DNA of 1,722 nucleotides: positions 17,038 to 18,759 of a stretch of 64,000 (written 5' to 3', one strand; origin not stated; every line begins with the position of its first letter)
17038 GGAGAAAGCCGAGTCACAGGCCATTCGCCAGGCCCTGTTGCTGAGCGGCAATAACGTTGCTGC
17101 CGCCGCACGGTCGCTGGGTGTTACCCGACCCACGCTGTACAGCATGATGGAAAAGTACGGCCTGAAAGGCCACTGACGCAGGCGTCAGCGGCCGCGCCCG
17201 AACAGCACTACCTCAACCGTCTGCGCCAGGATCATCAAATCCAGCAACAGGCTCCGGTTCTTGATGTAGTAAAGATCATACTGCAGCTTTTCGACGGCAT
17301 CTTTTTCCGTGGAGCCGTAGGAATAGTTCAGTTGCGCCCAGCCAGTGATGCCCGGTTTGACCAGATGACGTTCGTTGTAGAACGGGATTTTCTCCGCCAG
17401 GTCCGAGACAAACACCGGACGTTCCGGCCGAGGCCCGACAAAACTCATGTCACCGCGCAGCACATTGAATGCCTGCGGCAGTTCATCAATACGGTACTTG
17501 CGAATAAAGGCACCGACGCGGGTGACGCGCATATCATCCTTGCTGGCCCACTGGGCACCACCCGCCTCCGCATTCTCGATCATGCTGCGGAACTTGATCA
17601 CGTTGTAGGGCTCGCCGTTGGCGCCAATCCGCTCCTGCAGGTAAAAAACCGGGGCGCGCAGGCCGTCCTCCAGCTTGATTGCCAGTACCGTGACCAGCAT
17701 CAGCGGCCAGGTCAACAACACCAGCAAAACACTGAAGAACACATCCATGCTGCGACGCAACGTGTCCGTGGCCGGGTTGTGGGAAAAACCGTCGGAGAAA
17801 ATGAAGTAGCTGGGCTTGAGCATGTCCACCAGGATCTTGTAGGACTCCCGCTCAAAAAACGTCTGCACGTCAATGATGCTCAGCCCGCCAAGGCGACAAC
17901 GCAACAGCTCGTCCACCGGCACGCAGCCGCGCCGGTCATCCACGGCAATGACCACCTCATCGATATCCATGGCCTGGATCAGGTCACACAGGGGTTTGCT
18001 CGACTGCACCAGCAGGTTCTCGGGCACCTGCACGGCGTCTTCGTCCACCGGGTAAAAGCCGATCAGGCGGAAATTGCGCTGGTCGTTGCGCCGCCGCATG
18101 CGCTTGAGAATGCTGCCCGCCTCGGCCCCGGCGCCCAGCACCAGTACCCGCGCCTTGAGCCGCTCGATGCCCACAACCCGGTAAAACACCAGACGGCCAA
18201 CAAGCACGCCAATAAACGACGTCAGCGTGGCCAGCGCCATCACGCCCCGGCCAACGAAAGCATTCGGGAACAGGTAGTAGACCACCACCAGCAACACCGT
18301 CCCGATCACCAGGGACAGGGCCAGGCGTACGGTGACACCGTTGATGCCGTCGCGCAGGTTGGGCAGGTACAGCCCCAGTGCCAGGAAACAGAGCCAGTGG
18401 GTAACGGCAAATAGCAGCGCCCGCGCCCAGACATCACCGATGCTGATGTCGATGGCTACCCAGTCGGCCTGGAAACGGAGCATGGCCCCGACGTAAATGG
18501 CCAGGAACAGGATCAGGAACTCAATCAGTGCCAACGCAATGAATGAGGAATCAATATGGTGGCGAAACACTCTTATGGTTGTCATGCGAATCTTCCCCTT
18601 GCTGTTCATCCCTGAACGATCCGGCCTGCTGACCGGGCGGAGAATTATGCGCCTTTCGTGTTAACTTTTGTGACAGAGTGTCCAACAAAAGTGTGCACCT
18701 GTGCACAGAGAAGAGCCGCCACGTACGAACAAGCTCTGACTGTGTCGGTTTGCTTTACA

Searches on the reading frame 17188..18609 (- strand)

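Call 28: search_protein_families(library=ncbifam, proteins=[window:17188-18609:-], max_evalue=0.00001)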
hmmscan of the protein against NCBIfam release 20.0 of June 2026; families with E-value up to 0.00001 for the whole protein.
window:17188-18609:- (474 aa): 10 families
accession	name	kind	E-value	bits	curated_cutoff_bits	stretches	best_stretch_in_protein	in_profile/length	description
TIGR03013.1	EpsB_2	subfamily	6.9e-171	569.2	393.35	1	30-473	3-441/443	TIGR03013 family XrtA/PEP-CTERM system glycosyltransferase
TIGR03025.1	EPS_sugtrans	subfamily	8.5e-119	397.7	295.55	1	29-473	2-443/445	exopolysaccharide biosynthesis polyprenyl glycosylphosphotransferase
TIGR03023.1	WcaJ_sugtrans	equivalog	2.4e-90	304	410.75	1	29-472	2-450/453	undecaprenyl-phosphate glucose phosphotransferase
TIGR03022.1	WbaP_sugtrans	subfamily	1.4e-55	189.4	403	1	26-473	1-454/456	undecaprenyl-phosphate galactose phosphotransferase WbaP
NF050817.1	PolSacchBiosHfsE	equivalog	6.1e-49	167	750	1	51-469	38-460/467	polysaccharide biosynthesis protein HfsE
NF041877.1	EPS_EpsZ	equivalog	6e-46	157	800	1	52-473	33-457/459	exopolysaccharide biosynthesis polyisoprenyl-phosphate hexose-1-phosphate transferase EpsZ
NF007518.0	PRK10124.1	equivalog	3.5e-45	154.6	684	1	43-465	27-454/464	undecaprenyl-phosphate glucose phosphotransferase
NF052601.1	undeca_RfbP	equivalog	8.1e-41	139.9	330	1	280-472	40-239/244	undecaprenyl-phosphate galactose phosphotransferase family protein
NF011751.0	PRK15204.1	equivalog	6.7e-29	100.8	907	1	151-470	145-471/476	undecaprenyl-phosphate galactose phosphotransferase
NF045514.1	glycotran_HepC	equivalog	1.3e-20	73.6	140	1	277-395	109-211/220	heterocyst development glycosyltransferase HepC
